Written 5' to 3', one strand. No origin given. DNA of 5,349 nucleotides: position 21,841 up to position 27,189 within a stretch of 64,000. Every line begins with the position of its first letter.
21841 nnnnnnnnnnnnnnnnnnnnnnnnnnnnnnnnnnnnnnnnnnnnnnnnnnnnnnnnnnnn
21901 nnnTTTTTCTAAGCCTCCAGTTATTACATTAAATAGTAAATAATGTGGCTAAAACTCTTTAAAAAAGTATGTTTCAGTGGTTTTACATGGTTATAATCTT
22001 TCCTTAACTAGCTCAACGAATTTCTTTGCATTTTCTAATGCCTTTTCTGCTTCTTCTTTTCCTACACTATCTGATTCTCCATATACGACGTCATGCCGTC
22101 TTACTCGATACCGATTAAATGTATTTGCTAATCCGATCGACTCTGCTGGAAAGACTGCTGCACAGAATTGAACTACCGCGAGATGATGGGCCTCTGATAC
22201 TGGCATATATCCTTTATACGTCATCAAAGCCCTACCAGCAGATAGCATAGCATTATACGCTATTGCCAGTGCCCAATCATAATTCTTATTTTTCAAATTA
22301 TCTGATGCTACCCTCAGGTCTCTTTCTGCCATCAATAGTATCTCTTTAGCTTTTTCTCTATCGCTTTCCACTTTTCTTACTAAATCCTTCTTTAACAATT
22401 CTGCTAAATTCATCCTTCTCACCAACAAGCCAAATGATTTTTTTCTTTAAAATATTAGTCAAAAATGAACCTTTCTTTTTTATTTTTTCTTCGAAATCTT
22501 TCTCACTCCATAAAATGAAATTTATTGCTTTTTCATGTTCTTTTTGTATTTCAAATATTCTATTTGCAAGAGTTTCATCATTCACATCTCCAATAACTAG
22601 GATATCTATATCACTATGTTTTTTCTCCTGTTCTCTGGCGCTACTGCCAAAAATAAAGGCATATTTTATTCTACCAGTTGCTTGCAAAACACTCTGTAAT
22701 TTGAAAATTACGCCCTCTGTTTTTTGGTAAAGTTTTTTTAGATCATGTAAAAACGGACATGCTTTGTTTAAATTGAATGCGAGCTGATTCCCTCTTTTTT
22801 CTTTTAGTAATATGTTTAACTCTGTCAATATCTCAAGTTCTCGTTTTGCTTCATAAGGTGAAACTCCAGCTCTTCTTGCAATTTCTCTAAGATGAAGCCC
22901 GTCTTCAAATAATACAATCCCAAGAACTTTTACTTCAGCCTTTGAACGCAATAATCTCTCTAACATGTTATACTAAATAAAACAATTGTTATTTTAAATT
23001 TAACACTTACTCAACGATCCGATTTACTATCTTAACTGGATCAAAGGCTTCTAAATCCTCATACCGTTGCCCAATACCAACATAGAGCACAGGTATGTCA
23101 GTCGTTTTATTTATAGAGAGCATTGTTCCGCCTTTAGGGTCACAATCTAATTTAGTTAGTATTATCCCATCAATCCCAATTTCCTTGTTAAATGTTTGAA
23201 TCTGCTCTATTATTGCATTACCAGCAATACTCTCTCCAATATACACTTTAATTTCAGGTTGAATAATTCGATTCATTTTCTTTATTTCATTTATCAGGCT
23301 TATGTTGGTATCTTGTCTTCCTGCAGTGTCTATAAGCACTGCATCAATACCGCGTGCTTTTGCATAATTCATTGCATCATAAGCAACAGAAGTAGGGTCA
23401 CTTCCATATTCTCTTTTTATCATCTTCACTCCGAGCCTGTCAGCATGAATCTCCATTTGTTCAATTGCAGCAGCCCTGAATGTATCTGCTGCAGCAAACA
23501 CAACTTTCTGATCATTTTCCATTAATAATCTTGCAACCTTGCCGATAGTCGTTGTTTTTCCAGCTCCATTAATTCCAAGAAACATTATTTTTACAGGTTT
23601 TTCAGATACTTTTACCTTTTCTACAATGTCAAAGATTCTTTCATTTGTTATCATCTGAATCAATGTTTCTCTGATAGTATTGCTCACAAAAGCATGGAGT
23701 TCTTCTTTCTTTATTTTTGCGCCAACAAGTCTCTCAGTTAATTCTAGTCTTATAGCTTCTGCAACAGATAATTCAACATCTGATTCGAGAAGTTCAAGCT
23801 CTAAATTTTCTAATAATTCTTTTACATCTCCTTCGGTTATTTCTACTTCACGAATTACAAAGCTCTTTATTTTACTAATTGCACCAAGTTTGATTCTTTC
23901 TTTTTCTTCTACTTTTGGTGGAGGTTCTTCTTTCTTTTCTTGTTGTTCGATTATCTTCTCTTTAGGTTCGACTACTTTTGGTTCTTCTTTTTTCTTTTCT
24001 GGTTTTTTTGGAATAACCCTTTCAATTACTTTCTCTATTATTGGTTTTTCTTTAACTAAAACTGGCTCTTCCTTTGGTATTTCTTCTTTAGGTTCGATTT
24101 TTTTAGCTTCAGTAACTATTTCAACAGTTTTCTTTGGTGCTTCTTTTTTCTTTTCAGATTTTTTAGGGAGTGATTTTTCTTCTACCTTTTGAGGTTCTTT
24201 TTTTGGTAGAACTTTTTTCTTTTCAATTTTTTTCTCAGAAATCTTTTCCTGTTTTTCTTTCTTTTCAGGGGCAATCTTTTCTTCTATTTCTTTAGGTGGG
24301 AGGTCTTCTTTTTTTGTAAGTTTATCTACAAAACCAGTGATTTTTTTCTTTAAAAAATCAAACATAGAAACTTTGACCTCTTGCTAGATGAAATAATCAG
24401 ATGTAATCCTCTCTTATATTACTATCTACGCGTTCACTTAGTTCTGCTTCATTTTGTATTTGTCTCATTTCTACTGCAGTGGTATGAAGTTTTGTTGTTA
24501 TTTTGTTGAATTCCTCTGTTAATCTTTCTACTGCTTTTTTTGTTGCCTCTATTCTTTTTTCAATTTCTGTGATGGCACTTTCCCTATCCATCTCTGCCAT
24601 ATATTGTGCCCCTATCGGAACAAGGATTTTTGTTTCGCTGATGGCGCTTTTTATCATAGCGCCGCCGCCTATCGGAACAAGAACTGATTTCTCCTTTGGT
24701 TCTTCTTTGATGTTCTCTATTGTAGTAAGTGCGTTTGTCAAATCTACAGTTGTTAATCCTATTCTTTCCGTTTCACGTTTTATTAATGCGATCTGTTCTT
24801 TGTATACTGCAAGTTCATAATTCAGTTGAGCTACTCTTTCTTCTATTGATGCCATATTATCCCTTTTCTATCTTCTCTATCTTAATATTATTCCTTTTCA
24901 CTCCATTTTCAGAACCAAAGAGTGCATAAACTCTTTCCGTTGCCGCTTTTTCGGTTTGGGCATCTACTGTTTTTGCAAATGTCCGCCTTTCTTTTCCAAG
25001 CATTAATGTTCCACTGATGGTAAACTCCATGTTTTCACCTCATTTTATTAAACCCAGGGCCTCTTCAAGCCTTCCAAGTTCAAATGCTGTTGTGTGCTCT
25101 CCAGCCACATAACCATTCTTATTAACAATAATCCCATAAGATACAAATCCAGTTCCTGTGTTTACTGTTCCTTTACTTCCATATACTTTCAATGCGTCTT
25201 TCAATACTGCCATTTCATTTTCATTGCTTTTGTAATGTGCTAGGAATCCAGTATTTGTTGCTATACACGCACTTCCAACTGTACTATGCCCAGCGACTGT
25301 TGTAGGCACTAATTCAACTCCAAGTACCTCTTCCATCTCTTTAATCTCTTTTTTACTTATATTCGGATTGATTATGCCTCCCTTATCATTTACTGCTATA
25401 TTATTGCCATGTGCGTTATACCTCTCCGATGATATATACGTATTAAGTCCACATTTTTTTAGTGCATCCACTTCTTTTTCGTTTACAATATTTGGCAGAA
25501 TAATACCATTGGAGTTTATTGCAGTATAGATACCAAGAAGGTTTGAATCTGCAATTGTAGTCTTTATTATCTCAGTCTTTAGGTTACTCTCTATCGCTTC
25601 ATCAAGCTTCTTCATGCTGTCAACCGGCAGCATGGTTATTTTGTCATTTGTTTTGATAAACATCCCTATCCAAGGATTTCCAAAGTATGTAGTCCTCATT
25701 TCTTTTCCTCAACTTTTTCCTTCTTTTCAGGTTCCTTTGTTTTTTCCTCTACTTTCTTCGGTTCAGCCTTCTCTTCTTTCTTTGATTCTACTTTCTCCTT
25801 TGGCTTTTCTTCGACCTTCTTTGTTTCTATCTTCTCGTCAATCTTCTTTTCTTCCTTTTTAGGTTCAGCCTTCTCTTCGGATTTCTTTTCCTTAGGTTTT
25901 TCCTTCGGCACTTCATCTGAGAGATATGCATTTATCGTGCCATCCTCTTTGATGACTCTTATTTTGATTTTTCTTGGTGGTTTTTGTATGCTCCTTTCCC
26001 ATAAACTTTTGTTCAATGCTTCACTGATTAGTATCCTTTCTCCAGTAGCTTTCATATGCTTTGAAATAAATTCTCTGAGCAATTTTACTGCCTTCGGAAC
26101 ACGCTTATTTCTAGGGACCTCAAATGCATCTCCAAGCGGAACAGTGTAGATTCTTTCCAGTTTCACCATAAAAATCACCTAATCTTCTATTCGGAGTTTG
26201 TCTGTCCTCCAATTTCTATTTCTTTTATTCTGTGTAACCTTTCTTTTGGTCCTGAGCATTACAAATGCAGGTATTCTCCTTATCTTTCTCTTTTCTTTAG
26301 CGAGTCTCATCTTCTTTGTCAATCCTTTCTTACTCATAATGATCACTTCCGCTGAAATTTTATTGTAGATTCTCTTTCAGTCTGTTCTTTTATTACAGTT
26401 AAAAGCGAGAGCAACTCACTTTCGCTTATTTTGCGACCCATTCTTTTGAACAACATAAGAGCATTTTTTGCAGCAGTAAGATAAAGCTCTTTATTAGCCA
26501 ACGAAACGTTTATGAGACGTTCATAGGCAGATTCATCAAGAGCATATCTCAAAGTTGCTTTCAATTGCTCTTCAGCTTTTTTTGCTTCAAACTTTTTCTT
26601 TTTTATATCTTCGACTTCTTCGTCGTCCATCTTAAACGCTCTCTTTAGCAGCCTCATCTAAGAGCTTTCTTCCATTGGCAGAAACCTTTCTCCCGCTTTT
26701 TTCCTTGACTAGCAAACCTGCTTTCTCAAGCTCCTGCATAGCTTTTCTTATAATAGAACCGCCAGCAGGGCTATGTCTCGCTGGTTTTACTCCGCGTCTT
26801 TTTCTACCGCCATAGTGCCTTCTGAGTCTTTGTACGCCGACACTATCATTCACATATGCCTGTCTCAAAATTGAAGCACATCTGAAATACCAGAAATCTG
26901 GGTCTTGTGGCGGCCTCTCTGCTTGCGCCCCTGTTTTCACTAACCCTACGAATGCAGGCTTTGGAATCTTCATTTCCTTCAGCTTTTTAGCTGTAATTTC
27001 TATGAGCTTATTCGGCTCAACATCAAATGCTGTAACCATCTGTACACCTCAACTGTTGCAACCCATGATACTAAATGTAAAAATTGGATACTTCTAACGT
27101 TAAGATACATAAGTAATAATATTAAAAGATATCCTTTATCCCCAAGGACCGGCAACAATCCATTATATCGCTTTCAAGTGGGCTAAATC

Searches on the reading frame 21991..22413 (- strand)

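Call 63: search_protein_families(library=pfam, proteins=[window:21991-22413:-], max_evalue=0.00001)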
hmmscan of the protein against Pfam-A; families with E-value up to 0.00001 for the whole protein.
window:21991-22413:- (140 aa): 1 family
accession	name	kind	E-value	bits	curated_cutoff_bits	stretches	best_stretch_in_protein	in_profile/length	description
PF05168.19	HEPN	-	4e-14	53.2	22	1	23-138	2-116/117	HEPN domain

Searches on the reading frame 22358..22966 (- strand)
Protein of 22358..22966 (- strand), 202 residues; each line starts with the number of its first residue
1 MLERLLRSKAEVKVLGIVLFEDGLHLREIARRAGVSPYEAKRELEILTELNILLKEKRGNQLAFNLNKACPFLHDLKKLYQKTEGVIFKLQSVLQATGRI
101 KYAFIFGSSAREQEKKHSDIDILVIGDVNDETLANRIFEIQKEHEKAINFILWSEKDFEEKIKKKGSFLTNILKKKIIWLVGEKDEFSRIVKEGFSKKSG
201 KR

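Call 63: search_protein_families(library=pfam, proteins=[window:22358-22966:-], max_evalue=0.00001)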
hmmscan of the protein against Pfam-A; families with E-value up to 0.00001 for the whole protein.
window:22358-22966:- (202 aa): 2 families
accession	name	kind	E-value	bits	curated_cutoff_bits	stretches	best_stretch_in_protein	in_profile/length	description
PF18765.7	Polbeta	-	1.7e-10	41.4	26.9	1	89-174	2-82/93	Polymerase beta, Nucleotidyltransferase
PF01909.29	NTP_transf_2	-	1.2e-09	38.9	21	1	100-176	14-90/93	Nucleotidyltransferase domain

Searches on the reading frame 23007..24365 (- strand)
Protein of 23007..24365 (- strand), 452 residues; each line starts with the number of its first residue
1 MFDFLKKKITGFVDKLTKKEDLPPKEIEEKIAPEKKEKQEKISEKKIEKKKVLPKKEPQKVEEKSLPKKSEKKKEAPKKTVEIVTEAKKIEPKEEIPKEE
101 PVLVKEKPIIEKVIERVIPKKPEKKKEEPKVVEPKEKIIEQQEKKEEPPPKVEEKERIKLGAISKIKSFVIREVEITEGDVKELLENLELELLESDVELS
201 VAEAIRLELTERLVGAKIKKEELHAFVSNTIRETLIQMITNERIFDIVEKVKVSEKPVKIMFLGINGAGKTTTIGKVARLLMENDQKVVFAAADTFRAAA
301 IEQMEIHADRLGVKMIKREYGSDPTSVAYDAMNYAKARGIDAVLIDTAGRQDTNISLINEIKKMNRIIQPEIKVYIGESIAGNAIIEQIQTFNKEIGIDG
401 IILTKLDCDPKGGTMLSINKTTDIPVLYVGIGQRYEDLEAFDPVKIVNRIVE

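Call 63: search_protein_families(library=pfam, proteins=[window:23007-24365:-], max_evalue=0.00001)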
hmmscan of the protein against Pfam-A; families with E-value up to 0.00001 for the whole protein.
window:23007-24365:- (452 aa): 2 families
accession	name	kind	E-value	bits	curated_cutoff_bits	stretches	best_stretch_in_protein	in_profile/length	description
PF00448.28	SRP54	-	5.5e-69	232.2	22.7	1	258-451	2-195/196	SRP54-type protein, GTPase domain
PF02881.24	SRP54_N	-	1.8e-07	31.7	22.4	1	165-223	4-67/75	SRP54-type protein, helical bundle domain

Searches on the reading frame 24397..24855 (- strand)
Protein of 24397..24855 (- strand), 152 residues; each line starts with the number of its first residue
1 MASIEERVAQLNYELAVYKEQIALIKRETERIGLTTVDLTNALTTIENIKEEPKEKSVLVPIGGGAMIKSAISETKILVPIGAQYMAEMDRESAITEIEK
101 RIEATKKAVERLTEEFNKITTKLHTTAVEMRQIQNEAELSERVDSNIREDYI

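Call 63: search_protein_families(library=pfam, proteins=[window:24397-24855:-], max_evalue=0.00001)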
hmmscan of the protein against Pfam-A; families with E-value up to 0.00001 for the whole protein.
window:24397-24855:- (152 aa): 1 family
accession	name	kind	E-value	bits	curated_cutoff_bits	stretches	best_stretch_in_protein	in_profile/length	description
PF02996.22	Prefoldin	-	1.2e-23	83.8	23.2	1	18-136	1-120/120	Prefoldin subunit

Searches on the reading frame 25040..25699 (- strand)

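Call 63: search_protein_families(library=pfam, proteins=[window:25040-25699:-], max_evalue=0.00001)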
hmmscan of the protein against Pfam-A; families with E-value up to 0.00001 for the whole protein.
window:25040-25699:- (219 aa): 1 family
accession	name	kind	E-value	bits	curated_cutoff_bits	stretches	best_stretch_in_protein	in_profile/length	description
PF01912.23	eIF-6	-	5.2e-58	196.1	25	1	2-197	1-197/197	eIF-6 family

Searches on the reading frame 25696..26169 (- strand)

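Call 63: search_protein_families(library=pfam, proteins=[window:25696-26169:-], max_evalue=0.00001)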
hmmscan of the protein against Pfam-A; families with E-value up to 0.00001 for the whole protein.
window:25696-26169:- (157 aa): 1 family
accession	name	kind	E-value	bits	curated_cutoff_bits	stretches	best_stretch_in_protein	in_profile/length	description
PF01198.24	Ribosomal_L31e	-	1.2e-11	45.1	25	1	8-73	7-71/82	Ribosomal protein L31e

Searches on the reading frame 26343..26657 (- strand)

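Call 63: search_protein_families(library=pfam, proteins=[window:26343-26657:-], max_evalue=0.00001)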
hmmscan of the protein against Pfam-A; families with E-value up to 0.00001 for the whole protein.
window:26343-26657:- (104 aa): 1 family
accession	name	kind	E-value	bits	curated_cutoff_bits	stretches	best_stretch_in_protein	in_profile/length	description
PF01984.25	dsDNA_bind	-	7.6e-10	39.4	26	1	18-104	19-106/106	Double-stranded DNA-binding domain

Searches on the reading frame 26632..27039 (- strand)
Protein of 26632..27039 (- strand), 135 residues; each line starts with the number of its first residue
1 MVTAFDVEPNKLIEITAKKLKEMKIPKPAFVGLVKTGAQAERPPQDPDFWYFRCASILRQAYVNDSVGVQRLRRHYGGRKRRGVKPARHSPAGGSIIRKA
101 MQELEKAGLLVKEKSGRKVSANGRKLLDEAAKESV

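Call 63: search_protein_families(library=pfam, proteins=[window:26632-27039:-], max_evalue=0.00001)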
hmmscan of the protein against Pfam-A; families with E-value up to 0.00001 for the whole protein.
window:26632-27039:- (135 aa): 1 family
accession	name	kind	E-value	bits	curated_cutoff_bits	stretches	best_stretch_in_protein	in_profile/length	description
PF01090.25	Ribosomal_S19e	-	4.1e-47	159.8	29.4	1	4-133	2-133/137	Ribosomal protein S19e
